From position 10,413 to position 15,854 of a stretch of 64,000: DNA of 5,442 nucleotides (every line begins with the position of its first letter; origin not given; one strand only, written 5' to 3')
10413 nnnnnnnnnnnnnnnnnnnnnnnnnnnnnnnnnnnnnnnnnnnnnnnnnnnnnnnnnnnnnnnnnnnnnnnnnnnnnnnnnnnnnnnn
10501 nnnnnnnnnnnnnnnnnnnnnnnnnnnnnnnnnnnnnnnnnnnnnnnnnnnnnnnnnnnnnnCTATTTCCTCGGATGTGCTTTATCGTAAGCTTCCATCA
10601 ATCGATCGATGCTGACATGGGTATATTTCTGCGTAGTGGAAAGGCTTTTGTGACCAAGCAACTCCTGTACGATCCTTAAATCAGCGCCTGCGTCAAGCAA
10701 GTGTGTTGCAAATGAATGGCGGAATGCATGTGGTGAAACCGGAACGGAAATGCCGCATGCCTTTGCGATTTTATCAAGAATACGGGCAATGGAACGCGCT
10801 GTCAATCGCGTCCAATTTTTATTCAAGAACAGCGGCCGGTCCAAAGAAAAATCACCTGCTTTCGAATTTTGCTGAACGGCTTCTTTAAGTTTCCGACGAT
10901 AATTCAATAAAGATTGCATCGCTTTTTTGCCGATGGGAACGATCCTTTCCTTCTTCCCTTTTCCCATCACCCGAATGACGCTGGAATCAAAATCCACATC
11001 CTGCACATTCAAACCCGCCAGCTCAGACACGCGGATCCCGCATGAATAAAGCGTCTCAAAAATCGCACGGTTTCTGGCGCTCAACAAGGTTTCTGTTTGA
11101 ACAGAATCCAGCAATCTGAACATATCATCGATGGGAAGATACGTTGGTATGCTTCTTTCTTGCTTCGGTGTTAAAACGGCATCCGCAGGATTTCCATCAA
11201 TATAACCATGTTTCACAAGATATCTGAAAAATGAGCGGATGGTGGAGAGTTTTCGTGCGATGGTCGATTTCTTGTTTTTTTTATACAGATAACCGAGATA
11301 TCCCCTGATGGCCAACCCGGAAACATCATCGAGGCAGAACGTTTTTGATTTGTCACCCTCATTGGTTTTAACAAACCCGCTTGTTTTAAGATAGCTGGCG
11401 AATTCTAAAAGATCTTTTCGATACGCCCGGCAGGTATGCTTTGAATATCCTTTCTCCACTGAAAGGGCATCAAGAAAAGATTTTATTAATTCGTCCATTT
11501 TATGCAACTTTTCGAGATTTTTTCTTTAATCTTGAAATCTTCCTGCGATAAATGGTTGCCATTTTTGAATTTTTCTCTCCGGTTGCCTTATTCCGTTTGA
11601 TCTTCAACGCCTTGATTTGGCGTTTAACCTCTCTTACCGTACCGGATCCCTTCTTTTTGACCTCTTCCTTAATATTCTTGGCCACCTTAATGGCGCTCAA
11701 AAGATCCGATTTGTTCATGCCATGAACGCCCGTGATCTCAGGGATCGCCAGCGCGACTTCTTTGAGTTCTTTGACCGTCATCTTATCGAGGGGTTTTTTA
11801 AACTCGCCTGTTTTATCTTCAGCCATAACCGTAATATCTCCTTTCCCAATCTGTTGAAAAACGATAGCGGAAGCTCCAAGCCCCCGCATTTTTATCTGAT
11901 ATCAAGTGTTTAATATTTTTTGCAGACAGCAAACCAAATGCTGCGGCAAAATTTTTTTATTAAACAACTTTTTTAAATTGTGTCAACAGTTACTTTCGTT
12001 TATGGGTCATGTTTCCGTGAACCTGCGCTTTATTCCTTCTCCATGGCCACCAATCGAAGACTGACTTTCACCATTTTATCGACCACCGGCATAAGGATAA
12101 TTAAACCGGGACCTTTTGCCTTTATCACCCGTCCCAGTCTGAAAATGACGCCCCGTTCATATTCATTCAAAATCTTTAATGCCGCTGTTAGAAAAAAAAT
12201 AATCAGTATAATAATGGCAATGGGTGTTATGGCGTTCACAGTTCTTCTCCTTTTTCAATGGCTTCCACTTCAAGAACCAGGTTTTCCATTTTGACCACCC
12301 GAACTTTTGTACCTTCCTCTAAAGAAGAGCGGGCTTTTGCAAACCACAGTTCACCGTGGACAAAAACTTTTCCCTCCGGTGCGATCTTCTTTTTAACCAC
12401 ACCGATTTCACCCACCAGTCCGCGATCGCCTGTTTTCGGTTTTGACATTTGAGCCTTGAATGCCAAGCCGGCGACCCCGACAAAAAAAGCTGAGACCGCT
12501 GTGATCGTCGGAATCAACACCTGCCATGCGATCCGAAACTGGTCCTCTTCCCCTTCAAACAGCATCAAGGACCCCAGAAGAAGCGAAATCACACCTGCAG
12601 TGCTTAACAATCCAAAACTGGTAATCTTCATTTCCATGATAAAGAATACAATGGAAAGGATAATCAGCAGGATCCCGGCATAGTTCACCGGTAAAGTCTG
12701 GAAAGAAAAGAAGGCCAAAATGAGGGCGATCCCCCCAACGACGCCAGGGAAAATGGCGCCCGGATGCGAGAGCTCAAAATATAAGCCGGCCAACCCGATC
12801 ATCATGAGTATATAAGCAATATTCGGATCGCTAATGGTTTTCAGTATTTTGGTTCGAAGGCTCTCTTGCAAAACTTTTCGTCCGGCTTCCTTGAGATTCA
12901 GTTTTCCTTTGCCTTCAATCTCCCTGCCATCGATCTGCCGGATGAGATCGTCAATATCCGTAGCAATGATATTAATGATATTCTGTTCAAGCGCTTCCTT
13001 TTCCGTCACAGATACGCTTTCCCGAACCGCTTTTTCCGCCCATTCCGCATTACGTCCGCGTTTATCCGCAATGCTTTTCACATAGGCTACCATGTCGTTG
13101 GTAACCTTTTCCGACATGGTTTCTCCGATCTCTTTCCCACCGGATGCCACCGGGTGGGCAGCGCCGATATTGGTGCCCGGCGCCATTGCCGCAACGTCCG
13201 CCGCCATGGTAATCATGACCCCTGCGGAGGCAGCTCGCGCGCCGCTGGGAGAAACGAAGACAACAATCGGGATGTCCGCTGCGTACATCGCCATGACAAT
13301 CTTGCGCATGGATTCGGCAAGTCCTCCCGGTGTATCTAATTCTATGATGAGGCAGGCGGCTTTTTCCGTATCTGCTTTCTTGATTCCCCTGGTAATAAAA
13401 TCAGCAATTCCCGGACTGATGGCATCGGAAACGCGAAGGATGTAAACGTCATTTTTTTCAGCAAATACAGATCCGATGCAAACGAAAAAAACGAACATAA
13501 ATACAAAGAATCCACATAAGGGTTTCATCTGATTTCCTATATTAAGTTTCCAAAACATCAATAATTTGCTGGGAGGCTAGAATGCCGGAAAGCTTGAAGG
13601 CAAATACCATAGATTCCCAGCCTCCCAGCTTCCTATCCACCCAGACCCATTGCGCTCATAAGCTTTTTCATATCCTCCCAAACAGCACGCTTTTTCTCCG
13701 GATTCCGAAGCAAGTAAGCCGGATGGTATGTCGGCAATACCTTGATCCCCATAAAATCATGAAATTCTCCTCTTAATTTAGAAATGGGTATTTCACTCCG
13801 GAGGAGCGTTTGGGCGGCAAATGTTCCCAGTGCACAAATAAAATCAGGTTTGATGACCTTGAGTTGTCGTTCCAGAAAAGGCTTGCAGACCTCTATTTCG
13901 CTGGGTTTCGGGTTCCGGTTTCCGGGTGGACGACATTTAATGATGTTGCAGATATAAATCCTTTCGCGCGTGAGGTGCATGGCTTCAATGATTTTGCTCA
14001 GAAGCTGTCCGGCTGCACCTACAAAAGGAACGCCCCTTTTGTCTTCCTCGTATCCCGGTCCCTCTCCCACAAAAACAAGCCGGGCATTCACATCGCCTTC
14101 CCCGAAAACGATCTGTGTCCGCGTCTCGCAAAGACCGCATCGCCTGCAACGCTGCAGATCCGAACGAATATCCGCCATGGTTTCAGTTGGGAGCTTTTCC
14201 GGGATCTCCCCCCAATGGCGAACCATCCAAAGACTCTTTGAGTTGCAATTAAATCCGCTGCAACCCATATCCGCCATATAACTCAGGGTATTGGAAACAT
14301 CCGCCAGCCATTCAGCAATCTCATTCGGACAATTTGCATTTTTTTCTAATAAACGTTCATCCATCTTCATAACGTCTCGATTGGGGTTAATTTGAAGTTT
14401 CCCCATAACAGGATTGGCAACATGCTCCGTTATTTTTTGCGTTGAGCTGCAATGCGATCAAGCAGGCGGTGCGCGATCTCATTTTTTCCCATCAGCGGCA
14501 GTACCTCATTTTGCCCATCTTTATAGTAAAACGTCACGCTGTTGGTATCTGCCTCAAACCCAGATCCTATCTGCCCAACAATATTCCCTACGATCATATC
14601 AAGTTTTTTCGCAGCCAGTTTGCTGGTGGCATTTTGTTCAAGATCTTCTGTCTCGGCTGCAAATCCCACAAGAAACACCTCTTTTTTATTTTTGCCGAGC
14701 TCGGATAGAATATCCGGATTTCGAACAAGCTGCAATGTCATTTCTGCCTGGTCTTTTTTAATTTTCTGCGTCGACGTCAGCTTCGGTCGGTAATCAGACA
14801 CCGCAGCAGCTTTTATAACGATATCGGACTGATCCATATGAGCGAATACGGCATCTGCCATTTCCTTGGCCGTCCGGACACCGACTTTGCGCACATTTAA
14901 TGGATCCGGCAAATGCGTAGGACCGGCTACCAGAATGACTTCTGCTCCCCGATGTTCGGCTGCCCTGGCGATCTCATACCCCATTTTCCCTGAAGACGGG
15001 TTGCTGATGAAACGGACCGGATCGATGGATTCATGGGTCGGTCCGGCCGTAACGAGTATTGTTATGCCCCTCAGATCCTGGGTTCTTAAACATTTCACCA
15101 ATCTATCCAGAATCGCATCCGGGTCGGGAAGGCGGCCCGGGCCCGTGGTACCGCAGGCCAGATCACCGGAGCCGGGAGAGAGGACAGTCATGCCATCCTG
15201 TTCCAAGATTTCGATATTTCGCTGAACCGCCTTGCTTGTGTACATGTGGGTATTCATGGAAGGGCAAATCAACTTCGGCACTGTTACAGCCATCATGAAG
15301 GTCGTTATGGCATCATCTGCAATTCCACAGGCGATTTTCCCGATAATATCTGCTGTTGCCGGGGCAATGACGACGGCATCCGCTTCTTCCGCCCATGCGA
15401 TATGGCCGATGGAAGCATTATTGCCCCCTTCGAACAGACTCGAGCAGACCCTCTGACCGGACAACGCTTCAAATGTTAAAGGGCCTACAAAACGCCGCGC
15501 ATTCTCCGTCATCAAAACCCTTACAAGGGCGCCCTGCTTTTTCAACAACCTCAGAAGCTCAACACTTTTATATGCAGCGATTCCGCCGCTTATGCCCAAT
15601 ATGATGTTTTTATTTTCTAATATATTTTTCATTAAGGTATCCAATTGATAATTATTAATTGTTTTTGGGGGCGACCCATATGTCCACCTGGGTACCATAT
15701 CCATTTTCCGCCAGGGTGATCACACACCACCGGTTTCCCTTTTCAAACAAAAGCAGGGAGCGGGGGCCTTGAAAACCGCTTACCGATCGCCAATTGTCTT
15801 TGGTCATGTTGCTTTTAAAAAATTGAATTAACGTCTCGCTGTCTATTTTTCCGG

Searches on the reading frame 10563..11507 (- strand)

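Call 36: search_protein_families(library=pfam, proteins=[window:10563-11507:-], max_evalue=0.00001)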
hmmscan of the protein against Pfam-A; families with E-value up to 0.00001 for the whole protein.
window:10563-11507:- (314 aa): 3 families
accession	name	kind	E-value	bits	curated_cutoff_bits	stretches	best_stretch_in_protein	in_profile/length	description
PF00589.27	Phage_integrase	-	2.7e-44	151.4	27.1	1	126-299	5-169/172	Phage integrase family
PF02899.23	Phage_int_SAM_1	-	6.9e-18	65.1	22.3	1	8-100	1-82/83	Phage integrase, N-terminal SAM-like domain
PF13495.12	Phage_int_SAM_4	-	1.6e-06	28.8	27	0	7-100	1-81/85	Phage integrase, N-terminal SAM-like domain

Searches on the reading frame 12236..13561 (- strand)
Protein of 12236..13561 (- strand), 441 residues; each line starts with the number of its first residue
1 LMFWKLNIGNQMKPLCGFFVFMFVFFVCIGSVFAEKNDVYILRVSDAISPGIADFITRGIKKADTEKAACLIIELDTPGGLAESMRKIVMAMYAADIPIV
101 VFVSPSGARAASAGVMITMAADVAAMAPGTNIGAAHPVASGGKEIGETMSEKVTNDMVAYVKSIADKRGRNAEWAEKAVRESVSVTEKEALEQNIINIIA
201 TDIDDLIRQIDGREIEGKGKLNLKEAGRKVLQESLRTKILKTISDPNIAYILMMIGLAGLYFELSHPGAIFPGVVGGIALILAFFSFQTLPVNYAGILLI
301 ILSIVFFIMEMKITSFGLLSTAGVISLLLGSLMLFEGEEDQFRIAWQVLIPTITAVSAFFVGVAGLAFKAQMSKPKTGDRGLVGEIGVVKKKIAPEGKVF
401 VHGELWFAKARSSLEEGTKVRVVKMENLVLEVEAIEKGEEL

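Call 36: search_protein_families(library=pfam, proteins=[window:12236-13561:-], max_evalue=0.00001)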
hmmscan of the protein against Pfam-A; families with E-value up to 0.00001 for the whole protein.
window:12236-13561:- (441 aa): 3 families
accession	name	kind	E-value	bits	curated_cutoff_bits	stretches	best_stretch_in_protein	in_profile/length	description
PF24961.1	NfeD_membrane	-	4.8e-28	98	26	1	247-361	1-114/119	NfeD integral membrane domain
PF25145.1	NfeD1b_N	-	1.4e-24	87.2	40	1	39-201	2-157/189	NfeD1b, N-terminal domain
PF01957.25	NfeD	-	3.1e-13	50.1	29.1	1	381-433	3-56/57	NfeD-like C-terminal, partner-binding domain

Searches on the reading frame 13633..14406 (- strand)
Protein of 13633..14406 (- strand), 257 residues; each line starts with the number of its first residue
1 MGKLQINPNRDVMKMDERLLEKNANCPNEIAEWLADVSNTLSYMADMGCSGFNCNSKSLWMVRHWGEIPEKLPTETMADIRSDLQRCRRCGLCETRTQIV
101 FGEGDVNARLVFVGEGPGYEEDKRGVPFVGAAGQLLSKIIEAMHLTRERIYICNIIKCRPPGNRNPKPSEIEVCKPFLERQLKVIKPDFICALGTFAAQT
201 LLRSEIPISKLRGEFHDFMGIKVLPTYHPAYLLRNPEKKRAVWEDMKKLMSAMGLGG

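Call 37: search_protein_families(library=pfam, proteins=[window:13633-14406:-], max_evalue=0.00001)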
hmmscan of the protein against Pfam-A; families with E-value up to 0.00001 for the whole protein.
window:13633-14406:- (257 aa): 1 family
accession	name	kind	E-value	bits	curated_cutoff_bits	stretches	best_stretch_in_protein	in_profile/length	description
PF03167.25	UDG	-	5.7e-39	133.9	24.3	1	101-247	1-141/141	Uracil DNA glycosylase superfamily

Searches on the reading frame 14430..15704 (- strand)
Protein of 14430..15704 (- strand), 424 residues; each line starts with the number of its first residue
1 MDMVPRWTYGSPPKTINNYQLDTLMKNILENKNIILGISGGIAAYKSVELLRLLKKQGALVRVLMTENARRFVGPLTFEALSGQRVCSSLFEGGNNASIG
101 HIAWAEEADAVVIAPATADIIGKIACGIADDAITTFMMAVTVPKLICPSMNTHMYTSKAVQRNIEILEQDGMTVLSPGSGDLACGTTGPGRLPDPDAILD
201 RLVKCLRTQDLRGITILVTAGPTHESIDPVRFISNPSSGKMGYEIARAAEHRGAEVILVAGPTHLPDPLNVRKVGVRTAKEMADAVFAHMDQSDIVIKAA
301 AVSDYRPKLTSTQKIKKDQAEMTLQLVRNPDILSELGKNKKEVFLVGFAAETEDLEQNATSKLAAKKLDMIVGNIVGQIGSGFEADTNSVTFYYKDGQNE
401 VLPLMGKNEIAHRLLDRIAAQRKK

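Call 37: search_protein_families(library=pfam, proteins=[window:14430-15704:-], max_evalue=0.00001)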
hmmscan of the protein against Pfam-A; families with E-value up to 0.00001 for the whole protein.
window:14430-15704:- (424 aa): 2 families
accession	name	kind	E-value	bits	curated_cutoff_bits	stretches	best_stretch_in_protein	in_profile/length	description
PF04127.22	DFP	-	1.1e-72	244.2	22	1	211-392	1-185/186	DNA/pantothenate metabolism flavoprotein C-terminal domain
PF02441.25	Flavoprotein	-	4e-32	111.5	22.7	1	32-203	1-159/162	Flavoprotein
